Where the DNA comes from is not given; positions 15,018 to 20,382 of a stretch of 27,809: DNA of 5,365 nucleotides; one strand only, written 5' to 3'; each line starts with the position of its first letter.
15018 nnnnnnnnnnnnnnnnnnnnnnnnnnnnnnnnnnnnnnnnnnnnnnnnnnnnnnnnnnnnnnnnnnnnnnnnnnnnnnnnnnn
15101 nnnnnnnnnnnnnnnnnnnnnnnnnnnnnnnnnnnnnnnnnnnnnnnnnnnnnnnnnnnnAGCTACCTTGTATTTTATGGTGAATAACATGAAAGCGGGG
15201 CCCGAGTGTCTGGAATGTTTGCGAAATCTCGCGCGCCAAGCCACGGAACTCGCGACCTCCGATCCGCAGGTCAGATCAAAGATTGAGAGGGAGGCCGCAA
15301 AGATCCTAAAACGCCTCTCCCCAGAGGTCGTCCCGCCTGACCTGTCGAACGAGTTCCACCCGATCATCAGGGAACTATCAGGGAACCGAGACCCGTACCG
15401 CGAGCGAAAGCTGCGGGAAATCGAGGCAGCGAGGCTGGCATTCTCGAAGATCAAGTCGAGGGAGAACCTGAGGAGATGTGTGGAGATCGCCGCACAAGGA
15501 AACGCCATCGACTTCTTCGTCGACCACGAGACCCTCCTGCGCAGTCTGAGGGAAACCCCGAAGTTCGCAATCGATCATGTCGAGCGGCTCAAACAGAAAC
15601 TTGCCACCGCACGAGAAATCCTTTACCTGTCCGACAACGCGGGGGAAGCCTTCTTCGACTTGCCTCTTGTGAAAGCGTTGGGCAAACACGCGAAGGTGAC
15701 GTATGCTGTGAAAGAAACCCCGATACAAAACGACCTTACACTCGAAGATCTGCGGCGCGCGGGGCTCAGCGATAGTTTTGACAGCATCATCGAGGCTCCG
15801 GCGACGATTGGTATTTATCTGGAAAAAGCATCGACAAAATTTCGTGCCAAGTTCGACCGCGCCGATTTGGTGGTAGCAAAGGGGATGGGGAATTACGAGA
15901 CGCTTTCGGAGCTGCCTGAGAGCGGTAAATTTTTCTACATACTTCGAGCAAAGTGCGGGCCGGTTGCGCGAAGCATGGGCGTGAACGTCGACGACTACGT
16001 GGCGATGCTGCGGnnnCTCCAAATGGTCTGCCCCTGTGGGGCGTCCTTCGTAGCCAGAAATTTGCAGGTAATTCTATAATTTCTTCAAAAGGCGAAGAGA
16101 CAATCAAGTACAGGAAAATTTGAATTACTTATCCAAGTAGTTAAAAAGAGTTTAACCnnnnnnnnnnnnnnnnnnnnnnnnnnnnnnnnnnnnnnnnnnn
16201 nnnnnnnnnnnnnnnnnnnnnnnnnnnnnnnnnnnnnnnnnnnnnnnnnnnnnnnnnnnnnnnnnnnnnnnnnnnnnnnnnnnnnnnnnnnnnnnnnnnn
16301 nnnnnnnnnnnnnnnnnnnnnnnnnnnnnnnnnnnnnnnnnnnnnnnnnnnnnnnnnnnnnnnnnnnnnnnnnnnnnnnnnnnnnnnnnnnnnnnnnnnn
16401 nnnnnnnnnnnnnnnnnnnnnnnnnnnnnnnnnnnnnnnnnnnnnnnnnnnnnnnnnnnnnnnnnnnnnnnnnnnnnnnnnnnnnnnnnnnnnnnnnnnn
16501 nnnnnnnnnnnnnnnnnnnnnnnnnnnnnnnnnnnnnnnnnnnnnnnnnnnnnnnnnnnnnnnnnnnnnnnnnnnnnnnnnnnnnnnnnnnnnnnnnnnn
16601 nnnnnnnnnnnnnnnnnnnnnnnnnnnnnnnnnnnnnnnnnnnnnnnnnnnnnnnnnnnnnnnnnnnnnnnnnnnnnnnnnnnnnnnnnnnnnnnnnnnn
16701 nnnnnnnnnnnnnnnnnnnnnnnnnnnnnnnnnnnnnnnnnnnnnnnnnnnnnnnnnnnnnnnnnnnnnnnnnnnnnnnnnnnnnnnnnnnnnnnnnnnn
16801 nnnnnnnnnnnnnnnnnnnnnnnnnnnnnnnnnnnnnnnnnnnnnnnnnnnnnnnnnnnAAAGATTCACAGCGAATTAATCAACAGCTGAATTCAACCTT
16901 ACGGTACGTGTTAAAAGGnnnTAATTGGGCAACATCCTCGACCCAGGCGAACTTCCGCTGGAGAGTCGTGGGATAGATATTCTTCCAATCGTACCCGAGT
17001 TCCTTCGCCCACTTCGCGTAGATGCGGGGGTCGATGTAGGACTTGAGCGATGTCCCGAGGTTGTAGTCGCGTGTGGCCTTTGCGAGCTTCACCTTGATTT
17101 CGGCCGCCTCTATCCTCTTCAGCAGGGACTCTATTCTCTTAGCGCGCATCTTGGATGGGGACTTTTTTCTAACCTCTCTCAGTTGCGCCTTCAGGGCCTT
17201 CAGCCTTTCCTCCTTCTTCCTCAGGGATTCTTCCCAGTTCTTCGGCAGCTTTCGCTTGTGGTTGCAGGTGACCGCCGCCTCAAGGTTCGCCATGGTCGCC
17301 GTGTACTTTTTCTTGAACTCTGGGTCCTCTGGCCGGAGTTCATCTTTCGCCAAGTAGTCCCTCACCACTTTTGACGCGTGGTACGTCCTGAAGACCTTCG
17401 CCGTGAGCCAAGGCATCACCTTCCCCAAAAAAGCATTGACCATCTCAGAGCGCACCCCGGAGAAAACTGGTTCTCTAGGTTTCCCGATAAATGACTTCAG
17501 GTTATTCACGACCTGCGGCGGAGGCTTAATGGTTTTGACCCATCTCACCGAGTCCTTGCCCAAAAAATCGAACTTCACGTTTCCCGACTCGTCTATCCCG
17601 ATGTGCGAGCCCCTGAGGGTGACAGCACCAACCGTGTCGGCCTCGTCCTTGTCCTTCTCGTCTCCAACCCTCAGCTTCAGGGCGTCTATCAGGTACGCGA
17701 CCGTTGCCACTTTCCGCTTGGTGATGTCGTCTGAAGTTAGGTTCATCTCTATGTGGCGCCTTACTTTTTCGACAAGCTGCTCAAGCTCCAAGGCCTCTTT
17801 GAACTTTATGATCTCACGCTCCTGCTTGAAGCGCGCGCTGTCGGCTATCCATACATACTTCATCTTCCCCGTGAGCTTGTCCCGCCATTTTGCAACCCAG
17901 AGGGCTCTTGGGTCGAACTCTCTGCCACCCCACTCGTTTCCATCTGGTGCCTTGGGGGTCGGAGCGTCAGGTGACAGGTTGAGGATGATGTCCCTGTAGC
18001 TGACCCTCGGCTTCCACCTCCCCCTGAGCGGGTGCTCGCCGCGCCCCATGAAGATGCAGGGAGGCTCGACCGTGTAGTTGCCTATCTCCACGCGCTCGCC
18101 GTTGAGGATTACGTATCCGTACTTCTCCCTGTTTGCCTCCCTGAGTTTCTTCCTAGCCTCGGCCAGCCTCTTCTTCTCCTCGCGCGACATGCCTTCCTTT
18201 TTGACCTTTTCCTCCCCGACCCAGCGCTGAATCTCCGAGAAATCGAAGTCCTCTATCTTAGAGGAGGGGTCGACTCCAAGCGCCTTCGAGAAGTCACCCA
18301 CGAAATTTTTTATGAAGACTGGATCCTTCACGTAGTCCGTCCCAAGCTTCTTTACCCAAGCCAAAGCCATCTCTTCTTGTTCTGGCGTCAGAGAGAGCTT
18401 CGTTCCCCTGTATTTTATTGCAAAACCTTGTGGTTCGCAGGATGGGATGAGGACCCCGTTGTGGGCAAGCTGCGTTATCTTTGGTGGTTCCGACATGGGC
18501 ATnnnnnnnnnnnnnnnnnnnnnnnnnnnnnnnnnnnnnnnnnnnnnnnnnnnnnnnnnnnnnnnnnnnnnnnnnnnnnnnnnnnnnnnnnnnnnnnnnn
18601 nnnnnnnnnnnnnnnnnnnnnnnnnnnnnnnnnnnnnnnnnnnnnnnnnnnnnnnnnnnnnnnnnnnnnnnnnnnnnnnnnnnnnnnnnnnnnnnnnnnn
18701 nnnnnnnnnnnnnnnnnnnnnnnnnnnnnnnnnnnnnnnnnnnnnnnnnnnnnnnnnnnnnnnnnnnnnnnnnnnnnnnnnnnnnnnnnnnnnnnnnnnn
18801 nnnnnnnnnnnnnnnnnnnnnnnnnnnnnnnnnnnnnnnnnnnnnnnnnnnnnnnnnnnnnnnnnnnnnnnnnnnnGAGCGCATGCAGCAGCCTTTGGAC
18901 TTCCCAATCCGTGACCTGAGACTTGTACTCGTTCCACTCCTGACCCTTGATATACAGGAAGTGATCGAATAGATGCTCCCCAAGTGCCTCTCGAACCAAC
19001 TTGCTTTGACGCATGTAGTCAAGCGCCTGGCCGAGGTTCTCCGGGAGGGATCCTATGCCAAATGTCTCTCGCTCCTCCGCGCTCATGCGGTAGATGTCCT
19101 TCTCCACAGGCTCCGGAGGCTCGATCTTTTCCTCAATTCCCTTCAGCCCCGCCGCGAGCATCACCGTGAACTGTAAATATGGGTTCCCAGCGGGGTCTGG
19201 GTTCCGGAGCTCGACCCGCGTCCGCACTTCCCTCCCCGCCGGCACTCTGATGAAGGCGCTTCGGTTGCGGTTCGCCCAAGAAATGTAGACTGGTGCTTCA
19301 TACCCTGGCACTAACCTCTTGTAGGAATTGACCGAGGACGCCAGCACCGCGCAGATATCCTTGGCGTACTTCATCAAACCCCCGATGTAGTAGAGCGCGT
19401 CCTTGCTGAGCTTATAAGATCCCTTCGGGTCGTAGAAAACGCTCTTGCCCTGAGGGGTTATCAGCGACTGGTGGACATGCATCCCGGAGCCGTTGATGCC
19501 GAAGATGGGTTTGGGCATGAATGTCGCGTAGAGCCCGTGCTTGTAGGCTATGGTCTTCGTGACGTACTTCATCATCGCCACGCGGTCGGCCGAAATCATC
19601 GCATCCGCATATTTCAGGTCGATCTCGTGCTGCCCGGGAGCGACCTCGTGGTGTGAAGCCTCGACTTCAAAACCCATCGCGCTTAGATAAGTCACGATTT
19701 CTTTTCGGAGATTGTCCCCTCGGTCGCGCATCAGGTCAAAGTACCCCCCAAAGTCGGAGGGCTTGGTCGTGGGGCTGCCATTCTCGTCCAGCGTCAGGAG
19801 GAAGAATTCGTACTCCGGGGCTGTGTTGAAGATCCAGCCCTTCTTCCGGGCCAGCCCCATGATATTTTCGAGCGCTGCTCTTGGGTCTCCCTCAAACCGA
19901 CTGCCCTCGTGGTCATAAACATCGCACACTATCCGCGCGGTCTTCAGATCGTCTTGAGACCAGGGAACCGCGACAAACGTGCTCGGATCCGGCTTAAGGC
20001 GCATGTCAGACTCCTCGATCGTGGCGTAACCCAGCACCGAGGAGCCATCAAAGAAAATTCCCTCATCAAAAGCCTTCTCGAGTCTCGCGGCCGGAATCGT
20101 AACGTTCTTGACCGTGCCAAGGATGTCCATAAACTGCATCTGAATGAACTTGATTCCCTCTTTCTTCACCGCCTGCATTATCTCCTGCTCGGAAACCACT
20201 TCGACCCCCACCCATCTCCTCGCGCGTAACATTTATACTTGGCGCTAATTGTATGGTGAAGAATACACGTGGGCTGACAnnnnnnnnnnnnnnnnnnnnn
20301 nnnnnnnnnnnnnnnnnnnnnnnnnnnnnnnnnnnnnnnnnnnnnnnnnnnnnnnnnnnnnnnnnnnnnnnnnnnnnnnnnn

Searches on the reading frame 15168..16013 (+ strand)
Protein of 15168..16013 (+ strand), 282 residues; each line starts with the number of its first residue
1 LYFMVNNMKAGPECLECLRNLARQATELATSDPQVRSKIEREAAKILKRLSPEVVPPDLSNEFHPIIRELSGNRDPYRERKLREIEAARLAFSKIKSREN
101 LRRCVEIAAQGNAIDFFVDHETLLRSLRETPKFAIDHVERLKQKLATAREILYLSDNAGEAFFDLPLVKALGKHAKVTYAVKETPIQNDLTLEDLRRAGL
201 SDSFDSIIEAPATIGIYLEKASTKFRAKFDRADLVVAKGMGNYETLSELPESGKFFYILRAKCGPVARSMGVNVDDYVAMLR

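Call 30: search_protein_families(library=pfam, proteins=[window:15168-16013:+], max_evalue=0.001)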
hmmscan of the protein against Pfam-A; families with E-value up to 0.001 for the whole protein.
window:15168-16013:+ (282 aa): 1 family
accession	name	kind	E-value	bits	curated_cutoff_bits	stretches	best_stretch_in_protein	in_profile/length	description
PF01937.24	ARMT1-like_dom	-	2.8e-51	175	25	1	12-277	3-310/311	Damage-control phosphatase ARMT1-like domain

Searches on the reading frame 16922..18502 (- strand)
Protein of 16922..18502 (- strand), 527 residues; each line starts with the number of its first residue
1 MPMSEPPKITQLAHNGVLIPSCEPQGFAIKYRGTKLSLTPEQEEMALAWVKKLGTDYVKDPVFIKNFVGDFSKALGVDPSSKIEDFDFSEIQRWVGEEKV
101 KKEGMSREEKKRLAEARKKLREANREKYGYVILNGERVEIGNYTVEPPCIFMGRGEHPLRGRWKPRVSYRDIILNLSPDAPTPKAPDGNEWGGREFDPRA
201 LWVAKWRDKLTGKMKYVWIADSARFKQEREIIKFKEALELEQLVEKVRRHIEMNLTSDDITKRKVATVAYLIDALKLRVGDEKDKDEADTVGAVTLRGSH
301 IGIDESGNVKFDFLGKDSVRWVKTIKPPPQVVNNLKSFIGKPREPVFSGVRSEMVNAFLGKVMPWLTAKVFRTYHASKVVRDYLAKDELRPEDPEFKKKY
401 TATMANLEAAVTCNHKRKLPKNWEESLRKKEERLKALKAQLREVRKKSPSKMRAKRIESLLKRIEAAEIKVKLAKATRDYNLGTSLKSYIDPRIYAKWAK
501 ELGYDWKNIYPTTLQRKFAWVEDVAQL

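Call 30: search_protein_families(library=pfam, proteins=[window:16922-18502:-], max_evalue=0.001)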
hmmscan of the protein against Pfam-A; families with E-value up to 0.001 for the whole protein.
window:16922-18502:- (527 aa): 3 families
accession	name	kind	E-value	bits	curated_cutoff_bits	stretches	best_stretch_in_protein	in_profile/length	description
PF01028.25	Topoisom_I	-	2.1e-65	220.7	23.7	1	223-447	2-227/228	Eukaryotic DNA topoisomerase I, catalytic core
PF02919.20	Topoisom_I_N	-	1.6e-58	198.2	25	1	10-218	4-212/213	Eukaryotic DNA topoisomerase I, DNA binding fragment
PF14370.11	Topo_C_assoc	-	2.8e-18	66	25.1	1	462-524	2-64/70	C-terminal topoisomerase domain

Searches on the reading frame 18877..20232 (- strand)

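Call 30: search_protein_families(library=pfam, proteins=[window:18877-20232:-], max_evalue=0.001)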
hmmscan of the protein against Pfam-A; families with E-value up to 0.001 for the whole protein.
window:18877-20232:- (452 aa): 2 families
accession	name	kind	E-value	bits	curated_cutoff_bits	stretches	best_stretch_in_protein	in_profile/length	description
PF00120.29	Gln-synt_C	-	3e-127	424.9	24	1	115-447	2-343/344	Glutamine synthetase, catalytic domain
PF03951.24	Gln-synt_N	-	1.2e-31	108.6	33.4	1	27-107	2-81/82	Glutamine synthetase, beta-Grasp domain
